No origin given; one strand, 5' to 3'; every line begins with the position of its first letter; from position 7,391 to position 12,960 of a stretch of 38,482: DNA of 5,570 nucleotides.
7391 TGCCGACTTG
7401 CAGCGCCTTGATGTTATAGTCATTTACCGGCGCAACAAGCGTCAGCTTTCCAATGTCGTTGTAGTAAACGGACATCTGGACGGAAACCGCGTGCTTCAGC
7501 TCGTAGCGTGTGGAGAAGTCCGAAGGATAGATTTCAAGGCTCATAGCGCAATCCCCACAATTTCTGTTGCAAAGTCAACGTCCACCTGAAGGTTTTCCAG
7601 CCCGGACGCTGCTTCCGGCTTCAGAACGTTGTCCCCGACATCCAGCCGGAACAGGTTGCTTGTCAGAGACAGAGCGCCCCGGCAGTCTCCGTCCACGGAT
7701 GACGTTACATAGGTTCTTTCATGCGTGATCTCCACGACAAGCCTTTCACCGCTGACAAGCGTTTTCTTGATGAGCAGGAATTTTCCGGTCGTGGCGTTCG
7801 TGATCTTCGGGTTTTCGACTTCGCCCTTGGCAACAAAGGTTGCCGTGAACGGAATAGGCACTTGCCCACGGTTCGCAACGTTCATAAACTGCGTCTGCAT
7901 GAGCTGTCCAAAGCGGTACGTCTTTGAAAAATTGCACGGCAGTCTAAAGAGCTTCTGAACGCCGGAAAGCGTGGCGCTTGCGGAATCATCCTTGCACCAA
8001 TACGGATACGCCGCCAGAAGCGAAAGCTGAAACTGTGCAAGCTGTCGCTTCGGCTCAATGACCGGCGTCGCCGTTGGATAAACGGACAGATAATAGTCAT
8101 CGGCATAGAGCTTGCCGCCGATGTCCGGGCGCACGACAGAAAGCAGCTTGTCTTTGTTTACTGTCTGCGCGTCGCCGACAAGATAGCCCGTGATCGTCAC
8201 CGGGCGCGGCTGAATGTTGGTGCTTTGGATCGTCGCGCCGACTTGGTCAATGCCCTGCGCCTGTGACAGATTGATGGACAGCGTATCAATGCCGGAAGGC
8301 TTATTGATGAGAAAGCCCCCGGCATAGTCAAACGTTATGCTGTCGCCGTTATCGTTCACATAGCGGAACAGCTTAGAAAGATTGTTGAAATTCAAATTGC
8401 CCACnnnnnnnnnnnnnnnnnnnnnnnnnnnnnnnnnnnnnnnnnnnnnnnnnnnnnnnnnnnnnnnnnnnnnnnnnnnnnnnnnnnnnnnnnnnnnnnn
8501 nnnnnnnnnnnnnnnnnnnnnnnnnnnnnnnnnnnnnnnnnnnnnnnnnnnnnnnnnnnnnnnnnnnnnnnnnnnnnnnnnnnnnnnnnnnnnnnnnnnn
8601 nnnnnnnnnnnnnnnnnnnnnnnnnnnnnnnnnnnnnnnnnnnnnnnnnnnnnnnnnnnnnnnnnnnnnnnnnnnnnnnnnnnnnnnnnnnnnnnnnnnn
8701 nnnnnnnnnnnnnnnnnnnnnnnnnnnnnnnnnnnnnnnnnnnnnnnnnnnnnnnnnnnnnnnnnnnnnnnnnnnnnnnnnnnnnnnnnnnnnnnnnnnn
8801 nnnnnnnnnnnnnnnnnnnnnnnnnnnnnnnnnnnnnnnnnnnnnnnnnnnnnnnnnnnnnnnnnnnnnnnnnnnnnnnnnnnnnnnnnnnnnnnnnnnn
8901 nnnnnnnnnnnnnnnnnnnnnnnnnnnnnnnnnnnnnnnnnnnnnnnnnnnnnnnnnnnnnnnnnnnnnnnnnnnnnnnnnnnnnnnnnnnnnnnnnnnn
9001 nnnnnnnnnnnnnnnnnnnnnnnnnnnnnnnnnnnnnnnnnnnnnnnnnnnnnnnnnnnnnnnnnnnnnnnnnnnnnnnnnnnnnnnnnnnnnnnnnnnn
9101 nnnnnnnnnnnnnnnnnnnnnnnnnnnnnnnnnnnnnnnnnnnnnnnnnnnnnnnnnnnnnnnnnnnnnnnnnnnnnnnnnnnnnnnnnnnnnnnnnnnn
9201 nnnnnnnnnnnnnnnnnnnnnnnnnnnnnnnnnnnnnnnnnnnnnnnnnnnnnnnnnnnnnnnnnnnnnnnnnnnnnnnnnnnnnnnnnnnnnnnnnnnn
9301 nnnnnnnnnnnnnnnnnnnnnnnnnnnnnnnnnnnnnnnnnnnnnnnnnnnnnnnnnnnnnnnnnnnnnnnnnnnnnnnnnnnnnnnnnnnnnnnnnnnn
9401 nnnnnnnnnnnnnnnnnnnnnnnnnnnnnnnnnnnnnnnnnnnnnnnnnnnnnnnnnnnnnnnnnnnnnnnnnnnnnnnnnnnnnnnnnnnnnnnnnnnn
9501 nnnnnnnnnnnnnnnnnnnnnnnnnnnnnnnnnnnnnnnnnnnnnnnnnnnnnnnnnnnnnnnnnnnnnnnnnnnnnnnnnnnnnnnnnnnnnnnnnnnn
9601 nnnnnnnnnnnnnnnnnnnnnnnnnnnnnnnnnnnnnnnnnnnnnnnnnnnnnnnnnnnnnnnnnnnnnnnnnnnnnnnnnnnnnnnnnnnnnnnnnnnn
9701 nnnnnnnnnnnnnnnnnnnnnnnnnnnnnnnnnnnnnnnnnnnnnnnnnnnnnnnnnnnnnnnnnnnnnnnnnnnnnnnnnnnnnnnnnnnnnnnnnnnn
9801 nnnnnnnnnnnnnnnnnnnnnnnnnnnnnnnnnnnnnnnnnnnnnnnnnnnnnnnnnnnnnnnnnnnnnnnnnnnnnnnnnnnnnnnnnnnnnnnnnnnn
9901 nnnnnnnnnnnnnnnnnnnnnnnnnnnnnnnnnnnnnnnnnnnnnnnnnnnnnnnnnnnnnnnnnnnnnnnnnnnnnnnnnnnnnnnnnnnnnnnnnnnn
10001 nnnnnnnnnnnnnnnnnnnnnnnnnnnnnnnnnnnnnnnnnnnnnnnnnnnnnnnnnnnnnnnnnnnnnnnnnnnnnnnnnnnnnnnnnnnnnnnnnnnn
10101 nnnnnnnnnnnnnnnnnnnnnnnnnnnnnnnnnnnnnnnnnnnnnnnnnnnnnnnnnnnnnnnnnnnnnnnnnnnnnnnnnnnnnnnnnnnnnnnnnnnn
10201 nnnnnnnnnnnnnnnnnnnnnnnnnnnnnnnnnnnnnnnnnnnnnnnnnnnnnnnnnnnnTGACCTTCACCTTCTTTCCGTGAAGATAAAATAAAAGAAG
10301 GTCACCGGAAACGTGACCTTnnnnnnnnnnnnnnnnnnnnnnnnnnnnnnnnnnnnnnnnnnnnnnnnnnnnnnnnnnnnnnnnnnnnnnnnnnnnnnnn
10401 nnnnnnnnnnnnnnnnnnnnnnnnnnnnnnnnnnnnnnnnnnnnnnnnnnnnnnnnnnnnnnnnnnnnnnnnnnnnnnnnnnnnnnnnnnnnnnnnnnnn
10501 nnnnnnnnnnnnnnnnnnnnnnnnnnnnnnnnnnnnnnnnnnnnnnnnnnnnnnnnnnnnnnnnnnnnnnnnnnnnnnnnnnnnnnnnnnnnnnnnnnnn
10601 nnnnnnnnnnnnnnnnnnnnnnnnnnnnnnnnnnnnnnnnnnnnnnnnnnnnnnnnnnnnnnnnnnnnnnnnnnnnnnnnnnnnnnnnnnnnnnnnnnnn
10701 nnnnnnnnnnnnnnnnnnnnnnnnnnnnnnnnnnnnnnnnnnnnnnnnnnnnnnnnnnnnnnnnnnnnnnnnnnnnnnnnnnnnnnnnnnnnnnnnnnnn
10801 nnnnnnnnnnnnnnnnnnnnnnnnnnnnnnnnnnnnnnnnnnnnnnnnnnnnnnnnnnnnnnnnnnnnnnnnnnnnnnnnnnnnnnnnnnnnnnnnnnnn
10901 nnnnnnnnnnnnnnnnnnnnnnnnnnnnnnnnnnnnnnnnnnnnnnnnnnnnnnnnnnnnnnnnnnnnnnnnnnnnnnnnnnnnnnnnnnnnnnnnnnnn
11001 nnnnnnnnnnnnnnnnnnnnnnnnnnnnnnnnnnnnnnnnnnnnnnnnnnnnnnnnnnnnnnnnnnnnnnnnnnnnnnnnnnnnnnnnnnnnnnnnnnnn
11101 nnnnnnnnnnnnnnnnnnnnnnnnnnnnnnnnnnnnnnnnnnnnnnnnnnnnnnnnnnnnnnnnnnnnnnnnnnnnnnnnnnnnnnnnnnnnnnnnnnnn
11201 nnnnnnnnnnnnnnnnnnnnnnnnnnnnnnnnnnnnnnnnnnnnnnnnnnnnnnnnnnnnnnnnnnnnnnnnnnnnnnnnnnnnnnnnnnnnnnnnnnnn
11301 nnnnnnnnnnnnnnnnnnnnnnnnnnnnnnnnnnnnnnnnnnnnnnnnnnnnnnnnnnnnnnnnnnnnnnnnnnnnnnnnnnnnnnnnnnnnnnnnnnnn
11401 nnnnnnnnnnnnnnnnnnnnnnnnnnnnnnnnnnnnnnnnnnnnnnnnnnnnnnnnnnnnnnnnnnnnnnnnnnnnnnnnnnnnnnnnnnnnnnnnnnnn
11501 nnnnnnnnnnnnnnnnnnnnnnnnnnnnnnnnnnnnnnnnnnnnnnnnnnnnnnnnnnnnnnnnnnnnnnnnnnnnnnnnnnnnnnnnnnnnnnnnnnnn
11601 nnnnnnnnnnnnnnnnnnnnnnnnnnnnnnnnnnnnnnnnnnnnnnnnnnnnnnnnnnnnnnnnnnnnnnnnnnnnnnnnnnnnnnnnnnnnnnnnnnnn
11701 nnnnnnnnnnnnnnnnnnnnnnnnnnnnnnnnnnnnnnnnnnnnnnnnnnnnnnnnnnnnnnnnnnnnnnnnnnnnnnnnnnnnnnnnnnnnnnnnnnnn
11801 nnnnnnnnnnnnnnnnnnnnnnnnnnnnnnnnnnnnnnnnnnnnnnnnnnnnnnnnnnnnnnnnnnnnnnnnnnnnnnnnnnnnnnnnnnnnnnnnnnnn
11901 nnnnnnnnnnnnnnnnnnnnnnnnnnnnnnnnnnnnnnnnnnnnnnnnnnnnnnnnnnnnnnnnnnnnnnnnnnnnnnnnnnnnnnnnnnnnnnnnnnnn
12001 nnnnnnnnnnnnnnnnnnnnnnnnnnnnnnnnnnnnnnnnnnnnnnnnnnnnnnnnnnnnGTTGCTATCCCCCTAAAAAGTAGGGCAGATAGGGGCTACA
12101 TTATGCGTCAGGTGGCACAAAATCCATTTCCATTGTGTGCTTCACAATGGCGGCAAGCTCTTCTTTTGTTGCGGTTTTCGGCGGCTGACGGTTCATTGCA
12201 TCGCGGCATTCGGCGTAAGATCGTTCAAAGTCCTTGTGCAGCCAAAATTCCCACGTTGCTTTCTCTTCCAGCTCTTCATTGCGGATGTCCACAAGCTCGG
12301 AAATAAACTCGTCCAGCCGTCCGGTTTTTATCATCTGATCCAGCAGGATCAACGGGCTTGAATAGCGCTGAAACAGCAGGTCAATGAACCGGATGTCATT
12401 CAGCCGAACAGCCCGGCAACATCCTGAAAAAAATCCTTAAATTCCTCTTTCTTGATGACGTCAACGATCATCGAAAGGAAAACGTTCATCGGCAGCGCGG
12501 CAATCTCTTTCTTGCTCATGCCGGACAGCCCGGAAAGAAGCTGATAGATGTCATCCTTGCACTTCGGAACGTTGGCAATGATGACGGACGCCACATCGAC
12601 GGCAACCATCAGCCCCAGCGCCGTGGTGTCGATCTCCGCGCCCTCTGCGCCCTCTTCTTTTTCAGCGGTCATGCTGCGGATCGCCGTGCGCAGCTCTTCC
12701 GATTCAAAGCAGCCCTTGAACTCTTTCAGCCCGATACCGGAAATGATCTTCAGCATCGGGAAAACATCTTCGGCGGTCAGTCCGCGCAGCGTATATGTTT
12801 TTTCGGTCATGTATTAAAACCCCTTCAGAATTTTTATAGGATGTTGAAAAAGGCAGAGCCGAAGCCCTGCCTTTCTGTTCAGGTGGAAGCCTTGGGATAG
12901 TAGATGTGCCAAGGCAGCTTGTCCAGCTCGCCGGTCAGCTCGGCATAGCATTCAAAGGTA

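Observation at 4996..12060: Two tape-measure genes and two Dit/Tal pairs: the arrangement looks like one tail-tip module nested in another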

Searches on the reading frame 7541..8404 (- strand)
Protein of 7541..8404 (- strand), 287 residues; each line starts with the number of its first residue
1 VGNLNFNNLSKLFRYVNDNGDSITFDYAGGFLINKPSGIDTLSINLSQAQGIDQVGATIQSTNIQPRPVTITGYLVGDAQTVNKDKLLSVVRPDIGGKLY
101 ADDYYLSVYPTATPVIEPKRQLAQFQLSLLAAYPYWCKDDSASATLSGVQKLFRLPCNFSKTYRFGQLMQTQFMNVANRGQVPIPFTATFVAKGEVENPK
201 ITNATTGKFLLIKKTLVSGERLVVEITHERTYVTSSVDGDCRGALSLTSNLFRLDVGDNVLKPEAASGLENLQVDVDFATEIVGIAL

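Call 4: search_protein_families(library=pfam, proteins=[window:7541-8404:-], max_evalue=0.01)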
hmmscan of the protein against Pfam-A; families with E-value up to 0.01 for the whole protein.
window:7541-8404:- (287 aa): 2 families
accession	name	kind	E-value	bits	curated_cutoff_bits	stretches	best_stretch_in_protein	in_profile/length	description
PF22768.1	SPP1_Dit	-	3.4e-11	43.7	25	1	180-263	2-82/97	Siphovirus-type tail component, C-terminal domain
PF05709.17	Sipho_tail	-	0.0017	19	24.2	1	47-130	28-117/118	Phage tail protein RIFT-related domain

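Call 5: search_protein_families(library=phrogs, proteins=[window:7541-8404:-], max_evalue=0.001)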
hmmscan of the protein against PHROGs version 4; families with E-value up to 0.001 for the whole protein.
window:7541-8404:- (287 aa): 4 families
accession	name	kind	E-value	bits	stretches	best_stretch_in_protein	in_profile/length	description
phrog_33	-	tail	1.3e-25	91.5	1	11-262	38-263/651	distal tail protein Dit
phrog_36410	-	unknown function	1.1e-13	52.4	1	169-284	5-124/125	-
phrog_106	-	tail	3.8e-07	30.6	0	109-236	154-263/329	minor tail protein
phrog_5577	-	tail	4.2e-05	24.1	1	175-265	194-278/295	minor tail protein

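Call 46: search_solved_structures(query=window:7541-8404:-, max_evalue=1)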
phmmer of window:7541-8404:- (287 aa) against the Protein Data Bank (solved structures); distinct sequences matched with E-value up to 1: 0.

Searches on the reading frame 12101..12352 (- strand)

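Call 89: search_protein_families(library=phrogs, proteins=[window:12101-12352:-], max_evalue=0.001)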
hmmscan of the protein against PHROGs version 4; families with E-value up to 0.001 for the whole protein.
window:12101-12352:- (83 aa): 1 family
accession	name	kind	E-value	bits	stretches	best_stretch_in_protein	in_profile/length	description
phrog_1294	-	other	7.1e-07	30.3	1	12-64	5-53/80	peptide methionine sulfoxide reductase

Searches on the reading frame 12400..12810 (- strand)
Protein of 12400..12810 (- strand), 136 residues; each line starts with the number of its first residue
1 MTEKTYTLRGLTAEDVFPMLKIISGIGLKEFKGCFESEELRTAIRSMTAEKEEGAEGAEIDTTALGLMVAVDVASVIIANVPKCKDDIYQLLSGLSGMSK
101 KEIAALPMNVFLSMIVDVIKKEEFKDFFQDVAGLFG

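Call 89: search_protein_families(library=phrogs, proteins=[window:12400-12810:-], max_evalue=0.001)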
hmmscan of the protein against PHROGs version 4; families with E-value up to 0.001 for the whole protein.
window:12400-12810:- (136 aa): 1 family
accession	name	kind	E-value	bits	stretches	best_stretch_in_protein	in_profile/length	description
phrog_1021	-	unknown function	2.1e-27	97.1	1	3-135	2-139/142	-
